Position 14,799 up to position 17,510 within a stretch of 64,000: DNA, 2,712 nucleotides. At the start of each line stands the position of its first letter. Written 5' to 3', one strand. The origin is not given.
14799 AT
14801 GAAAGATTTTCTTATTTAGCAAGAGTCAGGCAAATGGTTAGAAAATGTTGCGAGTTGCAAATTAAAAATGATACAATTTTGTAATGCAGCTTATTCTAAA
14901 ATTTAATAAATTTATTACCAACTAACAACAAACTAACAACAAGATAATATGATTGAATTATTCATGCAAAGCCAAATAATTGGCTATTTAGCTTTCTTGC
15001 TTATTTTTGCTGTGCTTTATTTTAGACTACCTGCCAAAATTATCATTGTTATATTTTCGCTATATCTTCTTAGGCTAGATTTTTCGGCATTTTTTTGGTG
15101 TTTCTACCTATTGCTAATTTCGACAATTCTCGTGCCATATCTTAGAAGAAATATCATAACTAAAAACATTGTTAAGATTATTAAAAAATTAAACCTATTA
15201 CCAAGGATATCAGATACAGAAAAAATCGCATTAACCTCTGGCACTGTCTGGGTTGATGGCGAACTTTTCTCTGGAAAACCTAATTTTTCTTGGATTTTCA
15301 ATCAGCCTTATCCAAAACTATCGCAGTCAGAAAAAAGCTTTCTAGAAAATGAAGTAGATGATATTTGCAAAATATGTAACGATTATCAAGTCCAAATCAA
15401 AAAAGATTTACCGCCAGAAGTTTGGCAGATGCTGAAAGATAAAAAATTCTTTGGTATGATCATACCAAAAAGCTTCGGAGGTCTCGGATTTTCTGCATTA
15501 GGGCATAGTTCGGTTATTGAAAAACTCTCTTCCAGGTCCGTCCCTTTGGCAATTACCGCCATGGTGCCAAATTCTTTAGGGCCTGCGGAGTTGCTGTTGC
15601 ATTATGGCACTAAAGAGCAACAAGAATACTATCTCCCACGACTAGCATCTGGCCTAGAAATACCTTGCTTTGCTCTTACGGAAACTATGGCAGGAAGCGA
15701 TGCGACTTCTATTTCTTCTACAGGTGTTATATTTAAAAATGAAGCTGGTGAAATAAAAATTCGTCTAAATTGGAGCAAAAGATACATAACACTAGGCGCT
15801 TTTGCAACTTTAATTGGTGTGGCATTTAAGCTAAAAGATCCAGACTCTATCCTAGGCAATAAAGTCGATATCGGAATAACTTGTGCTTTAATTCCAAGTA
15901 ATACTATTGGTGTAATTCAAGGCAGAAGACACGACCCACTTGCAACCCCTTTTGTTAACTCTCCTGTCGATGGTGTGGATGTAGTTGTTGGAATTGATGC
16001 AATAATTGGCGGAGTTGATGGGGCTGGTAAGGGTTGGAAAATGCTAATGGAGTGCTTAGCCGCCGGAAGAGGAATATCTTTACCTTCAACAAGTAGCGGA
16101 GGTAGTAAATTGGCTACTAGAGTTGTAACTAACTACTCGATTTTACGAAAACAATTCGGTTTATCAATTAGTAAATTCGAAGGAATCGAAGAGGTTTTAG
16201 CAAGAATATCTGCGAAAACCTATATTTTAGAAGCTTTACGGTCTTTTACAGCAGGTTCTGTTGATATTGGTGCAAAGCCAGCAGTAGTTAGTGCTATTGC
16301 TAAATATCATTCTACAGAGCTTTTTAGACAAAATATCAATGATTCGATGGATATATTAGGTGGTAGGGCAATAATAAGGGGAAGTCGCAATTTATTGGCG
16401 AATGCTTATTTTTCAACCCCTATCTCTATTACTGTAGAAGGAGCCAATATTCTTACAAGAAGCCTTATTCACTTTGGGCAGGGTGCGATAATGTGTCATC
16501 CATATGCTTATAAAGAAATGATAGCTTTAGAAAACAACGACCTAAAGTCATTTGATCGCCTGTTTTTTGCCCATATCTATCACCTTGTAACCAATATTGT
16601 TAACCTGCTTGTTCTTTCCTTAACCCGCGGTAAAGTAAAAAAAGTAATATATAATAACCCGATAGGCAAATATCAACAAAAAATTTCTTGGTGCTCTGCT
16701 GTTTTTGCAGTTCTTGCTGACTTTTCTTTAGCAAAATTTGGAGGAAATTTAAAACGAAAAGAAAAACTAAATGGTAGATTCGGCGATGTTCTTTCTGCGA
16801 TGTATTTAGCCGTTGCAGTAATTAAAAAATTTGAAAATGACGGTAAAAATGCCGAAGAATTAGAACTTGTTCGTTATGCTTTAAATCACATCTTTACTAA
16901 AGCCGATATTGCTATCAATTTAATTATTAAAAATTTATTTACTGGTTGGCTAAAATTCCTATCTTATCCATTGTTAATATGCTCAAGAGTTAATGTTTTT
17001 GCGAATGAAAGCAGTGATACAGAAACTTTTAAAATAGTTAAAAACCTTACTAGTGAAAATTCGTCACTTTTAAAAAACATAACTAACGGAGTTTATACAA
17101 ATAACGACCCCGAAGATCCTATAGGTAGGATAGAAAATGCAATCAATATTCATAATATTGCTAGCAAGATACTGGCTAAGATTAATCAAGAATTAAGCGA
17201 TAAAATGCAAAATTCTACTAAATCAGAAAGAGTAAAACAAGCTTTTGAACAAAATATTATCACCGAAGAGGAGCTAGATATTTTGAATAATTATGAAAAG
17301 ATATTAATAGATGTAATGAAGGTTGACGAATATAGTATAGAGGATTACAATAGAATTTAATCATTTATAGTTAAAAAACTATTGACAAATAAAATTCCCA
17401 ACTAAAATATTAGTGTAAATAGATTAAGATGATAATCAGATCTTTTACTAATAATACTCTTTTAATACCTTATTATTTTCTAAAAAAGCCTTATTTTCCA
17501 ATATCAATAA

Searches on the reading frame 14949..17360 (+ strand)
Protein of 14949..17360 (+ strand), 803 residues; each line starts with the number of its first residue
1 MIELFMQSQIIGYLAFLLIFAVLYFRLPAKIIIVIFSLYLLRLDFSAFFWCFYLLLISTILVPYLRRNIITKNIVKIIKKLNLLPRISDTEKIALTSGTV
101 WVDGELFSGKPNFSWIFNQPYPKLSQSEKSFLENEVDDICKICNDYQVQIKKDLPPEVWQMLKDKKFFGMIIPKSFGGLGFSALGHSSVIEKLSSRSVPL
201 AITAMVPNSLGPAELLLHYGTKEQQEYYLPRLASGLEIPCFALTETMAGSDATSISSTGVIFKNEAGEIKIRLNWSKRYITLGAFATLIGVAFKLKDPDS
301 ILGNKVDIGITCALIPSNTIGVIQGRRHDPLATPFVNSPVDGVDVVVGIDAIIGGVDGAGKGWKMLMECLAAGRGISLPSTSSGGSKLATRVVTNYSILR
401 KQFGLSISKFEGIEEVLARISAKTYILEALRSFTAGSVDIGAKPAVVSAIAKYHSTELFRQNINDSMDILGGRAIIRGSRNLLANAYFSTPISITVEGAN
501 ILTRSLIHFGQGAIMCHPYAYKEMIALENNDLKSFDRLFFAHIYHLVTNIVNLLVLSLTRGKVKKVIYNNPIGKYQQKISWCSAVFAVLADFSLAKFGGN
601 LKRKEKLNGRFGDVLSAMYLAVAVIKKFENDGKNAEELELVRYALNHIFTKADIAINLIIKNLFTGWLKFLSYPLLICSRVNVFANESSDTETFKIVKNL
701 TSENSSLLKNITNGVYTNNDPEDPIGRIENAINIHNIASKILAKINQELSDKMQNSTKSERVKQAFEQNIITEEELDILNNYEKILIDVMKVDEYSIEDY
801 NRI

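Call 48: search_protein_families(library=ncbifam, proteins=[window:14949-17360:+], max_evalue=1e-20)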
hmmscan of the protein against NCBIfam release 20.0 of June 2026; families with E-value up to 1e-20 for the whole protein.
window:14949-17360:+ (803 aa): 6 families
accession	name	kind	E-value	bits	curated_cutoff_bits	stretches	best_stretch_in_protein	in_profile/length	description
NF007000.1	PRK09463.1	subfamily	3.8e-281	934.7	600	1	83-799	2-724/726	acyl-CoA dehydrogenase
NF009586.0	PRK13026.1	subfamily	2.4e-269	895.9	608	1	50-798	6-759/777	acyl-CoA dehydrogenase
NF038187.1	FadE_coli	exception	1.2e-242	807.5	1300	1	18-799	10-798/816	acyl-CoA dehydrogenase FadE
NF042972.1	AcrlCoAredClosAcrC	equivalog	3.6e-32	111.5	640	1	122-474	10-341/378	acryloyl-CoA reductase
NF058590.1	AcCoDHFadEBacil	equivalog_domain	1.9e-28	99.3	600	1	165-439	65-321/586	acyl-CoA dehydrogenase FadE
NF042439.1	SulpropCoADesulf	equivalog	4.3e-23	81.7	600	1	150-473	21-334/379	3-sulfinopropanoyl-CoA desulfinase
